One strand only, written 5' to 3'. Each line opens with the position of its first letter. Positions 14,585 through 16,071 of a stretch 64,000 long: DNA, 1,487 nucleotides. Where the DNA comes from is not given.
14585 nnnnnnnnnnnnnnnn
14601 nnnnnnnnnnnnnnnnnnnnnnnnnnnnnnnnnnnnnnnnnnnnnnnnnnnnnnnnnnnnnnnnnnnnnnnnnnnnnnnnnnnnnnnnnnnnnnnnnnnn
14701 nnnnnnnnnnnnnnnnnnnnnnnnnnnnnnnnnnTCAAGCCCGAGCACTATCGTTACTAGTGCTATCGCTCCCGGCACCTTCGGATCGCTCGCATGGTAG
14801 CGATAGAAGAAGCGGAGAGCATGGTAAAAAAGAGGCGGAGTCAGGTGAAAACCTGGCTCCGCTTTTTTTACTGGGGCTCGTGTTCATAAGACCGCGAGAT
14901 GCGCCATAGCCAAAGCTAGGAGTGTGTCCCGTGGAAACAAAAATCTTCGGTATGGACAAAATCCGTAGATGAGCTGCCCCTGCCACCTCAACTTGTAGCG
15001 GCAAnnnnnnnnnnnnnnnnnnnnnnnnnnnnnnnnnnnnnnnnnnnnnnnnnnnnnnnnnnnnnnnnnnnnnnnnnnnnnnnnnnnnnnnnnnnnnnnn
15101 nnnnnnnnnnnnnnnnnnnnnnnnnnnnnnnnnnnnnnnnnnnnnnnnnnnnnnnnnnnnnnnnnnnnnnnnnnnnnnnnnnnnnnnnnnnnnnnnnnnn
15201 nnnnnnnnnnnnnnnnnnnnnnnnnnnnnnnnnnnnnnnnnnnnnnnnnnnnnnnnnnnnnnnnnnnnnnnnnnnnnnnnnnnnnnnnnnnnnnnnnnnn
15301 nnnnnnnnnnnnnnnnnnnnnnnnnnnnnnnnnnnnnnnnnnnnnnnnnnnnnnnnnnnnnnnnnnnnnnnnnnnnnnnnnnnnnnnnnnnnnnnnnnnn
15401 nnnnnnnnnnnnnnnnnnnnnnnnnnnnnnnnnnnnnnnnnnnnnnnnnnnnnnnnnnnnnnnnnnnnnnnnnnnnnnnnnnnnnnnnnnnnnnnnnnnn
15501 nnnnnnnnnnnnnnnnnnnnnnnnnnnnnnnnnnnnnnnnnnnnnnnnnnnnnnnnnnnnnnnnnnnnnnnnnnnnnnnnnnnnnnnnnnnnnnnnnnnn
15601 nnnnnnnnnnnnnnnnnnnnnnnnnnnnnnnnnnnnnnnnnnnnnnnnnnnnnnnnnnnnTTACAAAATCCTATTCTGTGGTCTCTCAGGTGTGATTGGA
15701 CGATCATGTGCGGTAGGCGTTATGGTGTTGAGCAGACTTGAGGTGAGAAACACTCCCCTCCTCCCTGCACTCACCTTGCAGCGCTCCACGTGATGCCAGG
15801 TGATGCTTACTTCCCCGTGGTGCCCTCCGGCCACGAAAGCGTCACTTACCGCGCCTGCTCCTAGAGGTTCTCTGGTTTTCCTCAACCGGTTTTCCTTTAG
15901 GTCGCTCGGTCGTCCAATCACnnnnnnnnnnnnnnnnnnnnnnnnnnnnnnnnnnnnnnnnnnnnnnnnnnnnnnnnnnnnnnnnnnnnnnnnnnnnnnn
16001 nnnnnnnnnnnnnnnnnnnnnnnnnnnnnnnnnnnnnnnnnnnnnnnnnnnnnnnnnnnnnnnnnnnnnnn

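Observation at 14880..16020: Gene-free 1.4-kb convergent intergenic region packed with long hairpins (candidate sRNA locus)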

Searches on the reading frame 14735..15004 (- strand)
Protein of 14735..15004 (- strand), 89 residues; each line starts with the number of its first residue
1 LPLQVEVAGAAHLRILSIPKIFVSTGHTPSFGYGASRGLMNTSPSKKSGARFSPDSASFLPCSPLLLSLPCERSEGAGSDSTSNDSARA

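Call 11: search_protein_families(library=pfam, proteins=[window:14735-15004:-])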
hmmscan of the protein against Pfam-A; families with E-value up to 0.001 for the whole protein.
window:14735-15004:- (89 aa): 0 families

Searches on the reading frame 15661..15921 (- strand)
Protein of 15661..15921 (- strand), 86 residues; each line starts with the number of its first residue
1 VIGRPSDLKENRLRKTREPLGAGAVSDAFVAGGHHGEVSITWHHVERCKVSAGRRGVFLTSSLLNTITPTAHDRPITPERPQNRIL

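Call 11: search_protein_families(library=pfam, proteins=[window:15661-15921:-])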
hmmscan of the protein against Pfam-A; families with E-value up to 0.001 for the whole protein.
window:15661-15921:- (86 aa): 0 families

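Call 91: find_encoding_contigs(protein=window:15661-15921:-, flank=4000, max_places=8)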
Protein window:15661-15921:- (86 aa): no gene with exactly this product is on record in the collection.
